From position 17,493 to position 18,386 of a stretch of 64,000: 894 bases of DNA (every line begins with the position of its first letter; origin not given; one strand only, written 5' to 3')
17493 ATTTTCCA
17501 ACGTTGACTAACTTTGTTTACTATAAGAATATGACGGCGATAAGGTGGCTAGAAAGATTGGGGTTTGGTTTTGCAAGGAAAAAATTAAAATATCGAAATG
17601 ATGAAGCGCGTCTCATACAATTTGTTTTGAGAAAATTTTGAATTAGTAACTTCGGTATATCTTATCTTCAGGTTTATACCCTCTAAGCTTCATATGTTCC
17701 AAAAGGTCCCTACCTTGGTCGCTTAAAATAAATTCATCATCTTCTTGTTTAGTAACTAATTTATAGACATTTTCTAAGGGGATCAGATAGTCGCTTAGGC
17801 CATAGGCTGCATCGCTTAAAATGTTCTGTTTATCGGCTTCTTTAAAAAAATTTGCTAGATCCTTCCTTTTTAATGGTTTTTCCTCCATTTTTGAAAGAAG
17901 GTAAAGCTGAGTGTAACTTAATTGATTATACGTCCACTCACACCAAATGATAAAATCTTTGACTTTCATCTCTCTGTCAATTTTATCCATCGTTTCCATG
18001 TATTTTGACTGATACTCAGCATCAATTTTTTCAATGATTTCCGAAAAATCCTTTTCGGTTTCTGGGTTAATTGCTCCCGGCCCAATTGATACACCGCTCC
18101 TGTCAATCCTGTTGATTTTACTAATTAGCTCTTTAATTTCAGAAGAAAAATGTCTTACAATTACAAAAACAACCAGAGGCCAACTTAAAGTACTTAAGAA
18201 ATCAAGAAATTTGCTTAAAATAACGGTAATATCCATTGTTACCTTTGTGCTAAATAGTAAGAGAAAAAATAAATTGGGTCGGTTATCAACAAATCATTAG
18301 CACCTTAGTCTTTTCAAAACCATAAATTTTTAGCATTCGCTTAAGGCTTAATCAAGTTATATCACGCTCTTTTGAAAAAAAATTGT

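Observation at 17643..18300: An opposite-strand AT-rich membrane-protein moron lies inside the internal-virion-protein cluster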

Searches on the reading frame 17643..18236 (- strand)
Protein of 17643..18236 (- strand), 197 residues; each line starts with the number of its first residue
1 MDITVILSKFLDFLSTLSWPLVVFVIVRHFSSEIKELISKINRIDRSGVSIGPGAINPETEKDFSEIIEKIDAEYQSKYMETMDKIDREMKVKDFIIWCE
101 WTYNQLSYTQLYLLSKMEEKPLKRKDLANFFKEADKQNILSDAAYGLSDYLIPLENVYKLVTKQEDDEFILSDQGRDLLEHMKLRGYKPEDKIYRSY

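Call 6: search_protein_families(library=pfam, max_evalue=0.1, proteins=[window:17643-18236:-])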
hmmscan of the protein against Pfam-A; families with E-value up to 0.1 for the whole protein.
window:17643-18236:- (197 aa): 1 family
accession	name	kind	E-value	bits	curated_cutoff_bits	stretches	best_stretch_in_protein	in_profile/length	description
PF10256.14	Erf4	-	0.095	13.1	29.3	0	4-43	55-94/116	Golgin subfamily A member 7/ERF4 family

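Call 7: search_protein_families(library=phrogs, max_evalue=0.1, proteins=[window:17643-18236:-])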
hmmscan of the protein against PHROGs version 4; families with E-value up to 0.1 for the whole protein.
window:17643-18236:- (197 aa): 2 families
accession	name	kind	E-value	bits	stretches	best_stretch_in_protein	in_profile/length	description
phrog_18019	-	unknown function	8.9e-05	23.3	1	7-45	1-39/185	-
phrog_18778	-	unknown function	0.00038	21.3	1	44-174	23-158/184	-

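Call 8: search_protein_families(library=padloc, max_evalue=1, proteins=[window:17643-18236:-])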
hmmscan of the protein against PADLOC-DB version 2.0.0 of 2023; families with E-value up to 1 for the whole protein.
window:17643-18236:- (197 aa): 0 families

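Call 9: search_protein_families(library=ncbifam, max_evalue=1, proteins=[window:17643-18236:-])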
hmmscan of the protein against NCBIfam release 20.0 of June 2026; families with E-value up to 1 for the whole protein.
window:17643-18236:- (197 aa): 2 families
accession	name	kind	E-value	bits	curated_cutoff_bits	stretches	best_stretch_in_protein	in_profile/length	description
NF008335.0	PRK11121.1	equivalog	0.16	11.7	199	0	78-116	84-122/154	anaerobic ribonucleoside-triphosphate reductase-activating protein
NF045570.1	HemSynCtaAAlphapr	equivalog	0.25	10.3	550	1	37-107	54-125/380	heme A synthase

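Call 10: find_homologous_proteins(query=window:17643-18236:-, max_evalue=0.01)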
Query window:17643-18236:- (197 aa): 1 proteins with E <= 0.01 among 146 candidates.
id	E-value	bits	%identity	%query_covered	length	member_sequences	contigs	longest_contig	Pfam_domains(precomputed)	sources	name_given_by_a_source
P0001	5.7e-124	429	100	100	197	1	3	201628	-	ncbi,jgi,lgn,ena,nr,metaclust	ncbi:MAG: hypothetical protein J0G29_02365 [Alphaproteobacteria bacterium]|nr:hypothetical protein [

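Call 12: search_dna_similar(query=window:17643-18236:-, collection=phages, mode=protein, max_evalue=1)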
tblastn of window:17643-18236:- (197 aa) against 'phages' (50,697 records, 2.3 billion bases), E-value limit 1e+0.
Records with a match: 2; places in all: 2; records where one place covers at least 80% of the query: 0.
Best place of each record, by identity: <60% 2.
By first word of the organism name: Escherichia 2.
By host as written in the record: Escherichia coli C600 2.
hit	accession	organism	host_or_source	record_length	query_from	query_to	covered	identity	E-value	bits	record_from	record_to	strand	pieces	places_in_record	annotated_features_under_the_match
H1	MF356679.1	Escherichia phage D6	Escherichia coli C600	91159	7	43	19%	43.2%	3e-1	37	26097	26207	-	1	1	hypothetical protein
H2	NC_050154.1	Escherichia phage D6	Escherichia coli C600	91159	7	43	19%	43.2%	3e-1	37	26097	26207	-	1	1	DUF4145 domain-containing protein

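Call 14: find_encoding_contigs(protein=P0001, flank=10000, max_places=6)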
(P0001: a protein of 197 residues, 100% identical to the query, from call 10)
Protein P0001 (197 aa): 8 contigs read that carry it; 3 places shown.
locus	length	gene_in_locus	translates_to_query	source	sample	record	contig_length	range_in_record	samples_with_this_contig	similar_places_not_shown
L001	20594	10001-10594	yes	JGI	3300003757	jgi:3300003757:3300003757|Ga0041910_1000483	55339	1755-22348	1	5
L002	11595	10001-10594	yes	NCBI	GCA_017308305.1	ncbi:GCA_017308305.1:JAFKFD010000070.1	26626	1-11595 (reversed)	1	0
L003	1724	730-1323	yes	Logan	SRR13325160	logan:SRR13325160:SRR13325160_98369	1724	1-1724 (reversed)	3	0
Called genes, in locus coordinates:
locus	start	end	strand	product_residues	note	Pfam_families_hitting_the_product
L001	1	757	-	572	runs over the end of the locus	PF03906:Phage_T7_tail (weak)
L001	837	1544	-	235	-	-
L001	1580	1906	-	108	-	PF01381:HTH_3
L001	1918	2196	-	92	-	PF05015:HigB-like_toxin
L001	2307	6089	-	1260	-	-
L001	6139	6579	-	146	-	PF00959:Phage_lysozyme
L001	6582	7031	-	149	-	-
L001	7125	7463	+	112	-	-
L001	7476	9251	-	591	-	-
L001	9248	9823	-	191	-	PF24072:T7_gp14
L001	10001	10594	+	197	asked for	-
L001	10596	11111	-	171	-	-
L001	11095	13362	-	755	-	PF25675:Phage_nozzle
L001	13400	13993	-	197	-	PF17212:Tube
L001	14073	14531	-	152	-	-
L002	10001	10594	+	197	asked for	-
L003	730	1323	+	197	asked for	-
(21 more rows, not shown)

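Call 18: search_protein_representatives(protein=window:17643-18236:-)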
Query: 197 residues. Proteins with E-value up to 0.001 (for the whole library): 15; up to 1e-10: 1; up to 1e-30: 1. The best 15 are listed.
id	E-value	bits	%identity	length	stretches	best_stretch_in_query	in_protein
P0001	1.8e-124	429.1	100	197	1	1-197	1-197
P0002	4.1e-08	49.7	26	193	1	10-186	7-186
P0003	3.1e-07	46.9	28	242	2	9-143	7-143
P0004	1.6e-06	44.6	31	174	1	9-186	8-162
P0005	1.9e-06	44.3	28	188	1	8-188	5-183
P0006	1.8e-05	41.1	27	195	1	9-182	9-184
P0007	3.6e-05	40.1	27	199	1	11-193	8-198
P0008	4.5e-05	39.8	28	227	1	10-187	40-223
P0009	4.7e-05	39.8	31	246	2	10-82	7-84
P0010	4.9e-05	39.7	28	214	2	7-59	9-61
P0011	3.7e-04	36.9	23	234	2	68-190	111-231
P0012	4.8e-04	36.5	28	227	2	11-87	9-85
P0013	6.0e-04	36.2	27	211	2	62-186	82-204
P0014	8.7e-04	35.6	29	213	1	7-194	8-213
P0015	1.0e-03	35.4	24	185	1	12-182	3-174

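Call 20: find_homologous_proteins(query=A1, max_evalue=0.001)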
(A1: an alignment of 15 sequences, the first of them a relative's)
Query A1 (15 sequences) (197 aa, profile of the alignment): 10 proteins with E <= 0.001 among 3496 candidates.
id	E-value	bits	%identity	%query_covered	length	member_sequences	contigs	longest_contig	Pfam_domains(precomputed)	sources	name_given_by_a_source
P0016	2.6e-51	192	22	87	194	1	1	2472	-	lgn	-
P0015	3.0e-51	192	23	87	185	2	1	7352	-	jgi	-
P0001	3.8e-48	182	100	100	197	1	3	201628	-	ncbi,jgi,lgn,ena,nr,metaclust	ncbi:MAG: hypothetical protein J0G29_02365 [Alphaproteobacteria bacterium]|nr:hypothetical protein [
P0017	1.9e-44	170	25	89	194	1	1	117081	-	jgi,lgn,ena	-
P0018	7.9e-44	168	32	48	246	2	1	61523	-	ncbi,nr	ncbi:hypothetical protein H1Q59_04990 [Holosporaceae bacterium 'Namur']|nr:hypothetical protein [Hol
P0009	8.9e-44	168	26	37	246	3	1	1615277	-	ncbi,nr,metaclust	ncbi:hypothetical protein I862_03495 [endosymbiont of Acanthamoeba sp. UWC8]|nr:hypothetical protein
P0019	4.7e-37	146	29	37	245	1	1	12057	-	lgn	-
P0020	8.8e-33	132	25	87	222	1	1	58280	-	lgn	-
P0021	3.2e-23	101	23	87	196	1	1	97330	-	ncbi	-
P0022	1.1e-20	92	24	45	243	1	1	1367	-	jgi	jgi:hypothetical protein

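Call 21: search_protein_families(library=pfam, alignment_id=A1, max_evalue=0.1)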
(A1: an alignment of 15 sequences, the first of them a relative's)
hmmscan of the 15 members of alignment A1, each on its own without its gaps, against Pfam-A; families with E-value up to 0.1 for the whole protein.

A. member 1, P0001 (197 aa): 1 family
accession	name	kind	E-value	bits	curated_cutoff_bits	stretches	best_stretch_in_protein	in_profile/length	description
PF10256.14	Erf4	-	0.095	13.1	29.3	0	4-43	55-94/116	Golgin subfamily A member 7/ERF4 family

B. families by the number of members that match (of 15 scanned): 24 families
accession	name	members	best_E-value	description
PF14947.12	HTH_45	9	1.3e-06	Winged helix-turn-helix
PF14277.12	DUF4364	2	0.0019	Domain of unknown function (DUF4364)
PF23589.2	WH_AprA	1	0.00059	AprA winged helix domain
PF24151.2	ArlX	1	0.0012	ArlX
PF08928.15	PoNi_N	1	0.0024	PoNe immunity protein (PoNi), N-terminal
PF20405.4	DUF6695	1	0.0045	DUF6695 C-terminal domain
PF10906.13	Mrx7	1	0.0048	MIOREX complex component 7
PF20288.3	MC2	1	0.008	ABC-three component (ABC-3C) system Middle Component 2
PF15173.11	FAM180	1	0.013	FAM180 family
PF20994.3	CENPU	1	0.014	CENPU protein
PF22194.2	F-93_WHD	1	0.022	F-93, winged-helix domain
PF22196.1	HdrB-like_C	1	0.024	HdrB-like C-terminal domain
PF06971.19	Put_DNA-bind_N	1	0.031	Putative DNA-binding protein N-terminus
PF07381.18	EarA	1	0.036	EarA-like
PF17274.7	DUF5339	1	0.037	Family of unknown function (DUF5339)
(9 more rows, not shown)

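Call 22: search_solved_structures(query=A1, max_evalue=10, show_alignments=2)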
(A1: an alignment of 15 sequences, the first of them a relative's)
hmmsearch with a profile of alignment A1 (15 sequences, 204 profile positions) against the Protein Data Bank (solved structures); distinct sequences matched with E-value up to 10: 8.
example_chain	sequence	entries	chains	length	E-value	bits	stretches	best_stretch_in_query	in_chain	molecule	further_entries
1r7j_A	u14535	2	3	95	0.046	16.8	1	162-195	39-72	Conserved hypothetical protein Sso10a | Sso10a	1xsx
3tx3_A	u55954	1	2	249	0.094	15.7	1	5-40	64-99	Uncharacterized protein involved in cysteine biosynthesis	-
7p2y_b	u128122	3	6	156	0.18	14.8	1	7-106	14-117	ATP synthase subunit b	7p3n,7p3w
7oyk_AAA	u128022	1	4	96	0.44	13.5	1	164-195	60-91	Central glycolytic genes regulator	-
9lp4_A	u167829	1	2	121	0.99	12.4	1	54-113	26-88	Zinc finger MYND domain-containing protein 11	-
9vc7_A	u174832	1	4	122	1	12.4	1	54-113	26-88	Zinc finger MYND domain-containing protein 11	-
9vvp_J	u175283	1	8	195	2.5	11.1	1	42-130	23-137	Gp27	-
5hda_A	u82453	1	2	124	8.3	9.4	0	54-113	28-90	Zinc finger MYND domain-containing protein 11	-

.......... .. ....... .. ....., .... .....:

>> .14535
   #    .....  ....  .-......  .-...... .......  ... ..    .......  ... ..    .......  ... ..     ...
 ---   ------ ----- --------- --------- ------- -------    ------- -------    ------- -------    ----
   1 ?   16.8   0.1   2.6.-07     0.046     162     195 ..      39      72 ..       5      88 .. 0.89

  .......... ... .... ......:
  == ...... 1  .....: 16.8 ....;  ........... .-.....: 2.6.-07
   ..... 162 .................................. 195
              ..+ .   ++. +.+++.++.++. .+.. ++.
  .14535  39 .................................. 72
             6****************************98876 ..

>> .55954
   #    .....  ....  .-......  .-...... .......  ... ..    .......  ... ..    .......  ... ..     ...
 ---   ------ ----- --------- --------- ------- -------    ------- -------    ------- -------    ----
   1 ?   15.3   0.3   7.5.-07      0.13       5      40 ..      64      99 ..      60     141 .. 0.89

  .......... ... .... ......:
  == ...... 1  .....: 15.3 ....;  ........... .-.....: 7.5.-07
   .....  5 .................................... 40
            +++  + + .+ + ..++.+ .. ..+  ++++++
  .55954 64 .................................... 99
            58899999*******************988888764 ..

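Call 25: find_encoding_contigs(protein=P0009, flank=8000, max_places=3)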
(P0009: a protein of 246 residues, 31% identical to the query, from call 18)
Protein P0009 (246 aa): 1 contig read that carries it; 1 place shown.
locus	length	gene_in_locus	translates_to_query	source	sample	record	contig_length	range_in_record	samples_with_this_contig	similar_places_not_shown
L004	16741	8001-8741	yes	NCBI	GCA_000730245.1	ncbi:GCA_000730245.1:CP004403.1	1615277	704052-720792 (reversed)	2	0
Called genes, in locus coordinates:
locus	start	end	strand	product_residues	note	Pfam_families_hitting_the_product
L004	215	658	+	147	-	-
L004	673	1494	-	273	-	PF00512:HisKA, PF02518:HATPase_c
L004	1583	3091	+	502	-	PF13541:ChlI, PF00493:MCM, PF01078:Mg_chelatase, PF00158:Sigma54_activat (faint), PF07728:AAA_5, PF13335:Mg_chelatase_C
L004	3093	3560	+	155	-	PF05258:DciA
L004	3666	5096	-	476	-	PF03219:TLC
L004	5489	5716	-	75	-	PF00477:LEA_5 (weak)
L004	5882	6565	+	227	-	PF01381:HTH_3, PF00072:Response_reg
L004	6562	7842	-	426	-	PF08448:PAS_4, PF02518:HATPase_c, PF14501:HATPase_c_5 (weak)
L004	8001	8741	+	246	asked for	-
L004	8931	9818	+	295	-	PF00892:EamA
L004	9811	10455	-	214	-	PF04263:TPK_catalytic, PF04265:TPK_B1_binding (weak)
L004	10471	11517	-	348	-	PF00561:Abhydrolase_1, PF07819:PGAP1 (weak)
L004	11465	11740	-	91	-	-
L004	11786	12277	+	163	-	PF07879:PHB_acc_N, PF05233:PHB_acc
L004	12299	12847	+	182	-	PF00227:Proteasome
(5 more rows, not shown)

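Call 26: find_encoding_contigs(protein=P0017, flank=8000, max_places=3)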
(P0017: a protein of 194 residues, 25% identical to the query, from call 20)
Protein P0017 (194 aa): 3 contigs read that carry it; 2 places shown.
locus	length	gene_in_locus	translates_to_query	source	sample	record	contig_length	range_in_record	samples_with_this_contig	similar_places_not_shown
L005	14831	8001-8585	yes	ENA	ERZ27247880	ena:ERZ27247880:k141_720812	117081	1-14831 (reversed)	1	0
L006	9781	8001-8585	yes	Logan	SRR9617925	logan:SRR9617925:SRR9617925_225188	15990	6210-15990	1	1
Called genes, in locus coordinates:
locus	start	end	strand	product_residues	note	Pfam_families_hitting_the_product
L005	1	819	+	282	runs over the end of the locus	PF00892:EamA, PF10639:TMEM234 (faint), PF03151:TPT (weak), PF00892:EamA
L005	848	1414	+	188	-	PF14512:TM1586_NiRdase, PF00881:Nitroreductase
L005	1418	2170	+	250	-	PF02535:Zip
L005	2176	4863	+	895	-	PF00690:Cation_ATPase_N, PF00122:E1-E2_ATPase, PF13246:Cation_ATPase, PF00702:Hydrolase, PF00689:Cation_ATPase_C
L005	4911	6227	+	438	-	PF17936:Big_6 (faint), PF19077:Big_13 (faint), PF00565:SNase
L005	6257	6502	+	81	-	PF01809:YidD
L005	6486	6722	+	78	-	PF13783:DUF4177 (weak)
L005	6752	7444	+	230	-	-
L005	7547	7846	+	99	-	-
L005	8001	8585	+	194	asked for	-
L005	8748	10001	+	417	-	PF13191:AAA_16, PF13401:AAA_22 (faint)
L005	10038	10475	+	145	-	-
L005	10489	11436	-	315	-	PF05605:zf-Di19 (faint), PF14311:DUF4379 (faint), PF08534:Redoxin (faint)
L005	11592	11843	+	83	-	-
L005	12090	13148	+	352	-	PF00919:UPF0004, PF04055:Radical_SAM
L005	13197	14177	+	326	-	PF01594:AI-2E_transport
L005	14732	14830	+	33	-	?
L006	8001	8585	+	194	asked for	-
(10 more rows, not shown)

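Call 28: find_encoding_contigs(protein=P0018, flank=8000, max_places=2)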
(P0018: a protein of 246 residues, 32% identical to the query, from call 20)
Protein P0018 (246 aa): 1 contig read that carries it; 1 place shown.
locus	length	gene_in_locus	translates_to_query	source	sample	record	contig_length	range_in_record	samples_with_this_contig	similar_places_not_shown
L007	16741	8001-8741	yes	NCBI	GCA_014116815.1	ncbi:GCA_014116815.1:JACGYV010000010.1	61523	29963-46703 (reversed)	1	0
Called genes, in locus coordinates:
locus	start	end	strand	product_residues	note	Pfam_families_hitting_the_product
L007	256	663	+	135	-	-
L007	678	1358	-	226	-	PF00512:HisKA, PF02518:HATPase_c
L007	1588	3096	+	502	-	PF13541:ChlI, PF00493:MCM, PF01078:Mg_chelatase, PF00158:Sigma54_activat (faint), PF07728:AAA_5, PF13335:Mg_chelatase_C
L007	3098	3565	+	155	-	PF05258:DciA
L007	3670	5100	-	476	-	PF03219:TLC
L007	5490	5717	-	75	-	PF00477:LEA_5 (weak)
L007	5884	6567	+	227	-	PF01381:HTH_3, PF00072:Response_reg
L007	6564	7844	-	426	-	PF08448:PAS_4, PF02518:HATPase_c, PF14501:HATPase_c_5 (weak)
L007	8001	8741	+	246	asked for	-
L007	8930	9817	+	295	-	PF00892:EamA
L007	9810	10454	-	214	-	PF04263:TPK_catalytic, PF04265:TPK_B1_binding (weak)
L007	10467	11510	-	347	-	PF00561:Abhydrolase_1, PF07819:PGAP1 (weak)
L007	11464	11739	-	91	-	-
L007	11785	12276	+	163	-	PF07879:PHB_acc_N, PF05233:PHB_acc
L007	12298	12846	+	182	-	PF00227:Proteasome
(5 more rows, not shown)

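Call 29: find_encoding_contigs(protein=P0020, flank=8000, max_places=2)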
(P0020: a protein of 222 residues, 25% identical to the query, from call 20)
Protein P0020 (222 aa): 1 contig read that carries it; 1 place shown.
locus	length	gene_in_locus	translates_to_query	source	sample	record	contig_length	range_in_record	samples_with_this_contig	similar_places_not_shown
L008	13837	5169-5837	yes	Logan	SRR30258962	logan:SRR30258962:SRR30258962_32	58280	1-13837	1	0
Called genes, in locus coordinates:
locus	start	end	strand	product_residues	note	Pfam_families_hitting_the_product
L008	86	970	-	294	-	PF00701:DHDPS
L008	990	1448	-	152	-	PF07883:Cupin_2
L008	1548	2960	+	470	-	PF00392:GntR, PF00155:Aminotran_1_2, PF12897:Asp_aminotransf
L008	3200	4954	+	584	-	PF00246:Peptidase_M14 (faint)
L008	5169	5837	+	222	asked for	-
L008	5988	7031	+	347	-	PF04607:RelA_SpoT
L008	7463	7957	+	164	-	-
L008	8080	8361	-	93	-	PF14117:DUF4287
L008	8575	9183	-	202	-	PF00293:NUDIX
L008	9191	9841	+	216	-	PF00156:Pribosyltran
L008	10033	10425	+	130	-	-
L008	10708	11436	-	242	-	PF03099:BPL_LplA_LipB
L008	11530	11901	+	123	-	PF02410:RsfS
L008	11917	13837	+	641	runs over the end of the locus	PF06480:FtsH_ext (weak), PF00004:AAA, PF20720:nSTAND3 (faint), PF17862:AAA_lid_3, PF01434:Peptidase_M41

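Call 30: find_encoding_contigs(protein=P0021, flank=8000, max_places=2)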
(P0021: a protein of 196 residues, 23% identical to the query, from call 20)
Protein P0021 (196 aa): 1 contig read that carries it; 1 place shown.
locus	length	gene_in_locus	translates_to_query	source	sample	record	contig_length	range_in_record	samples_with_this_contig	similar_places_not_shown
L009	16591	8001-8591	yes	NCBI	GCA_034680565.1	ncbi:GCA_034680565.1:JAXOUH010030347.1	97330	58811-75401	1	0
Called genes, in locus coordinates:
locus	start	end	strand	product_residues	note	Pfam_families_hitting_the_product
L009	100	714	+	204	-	-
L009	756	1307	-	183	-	-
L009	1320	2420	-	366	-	PF03979:Sigma70_r1_1, PF00140:Sigma70_r1_2, PF04542:Sigma70_r2, PF04539:Sigma70_r3, PF04545:Sigma70_r4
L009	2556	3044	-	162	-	-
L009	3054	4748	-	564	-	PF01807:Zn_ribbon_DnaG, PF08275:DNAG_N, PF01751:Toprim, PF13155:Toprim_2, PF13362:Toprim_3, PF13662:Toprim_4, PF10410:DnaB_bind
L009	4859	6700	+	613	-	PF01841:Transglut_core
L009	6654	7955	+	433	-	PF01541:GIY-YIG, PF27096:UvrC_M, PF02151:UVR (weak), PF08459:UvrC_RNaseH_dom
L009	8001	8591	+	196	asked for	-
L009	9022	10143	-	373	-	PF01820:Dala_Dala_lig_N, PF07478:Dala_Dala_lig_C, PF02222:ATP-grasp (faint)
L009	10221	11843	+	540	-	PF00004:AAA, PF17862:AAA_lid_3 (weak)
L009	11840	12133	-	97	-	-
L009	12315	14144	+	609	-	PF00009:GTP_EFTU, PF01926:MMR_HSR1 (faint), PF22042:EF-G_D2, PF03144:GTP_EFTU_D2, PF00679:EFG_C, PF21018:BipA_C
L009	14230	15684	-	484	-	PF04326:SLFN_AlbA_2, PF13749:HATPase_c_4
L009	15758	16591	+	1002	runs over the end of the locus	PF00580:UvrD-helicase, PF01443:Viral_helicase1 (faint), PF13245:AAA_19, PF13361:UvrD_C, PF13538:UvrD_C_2 (faint), PF12705:PDDEXK_1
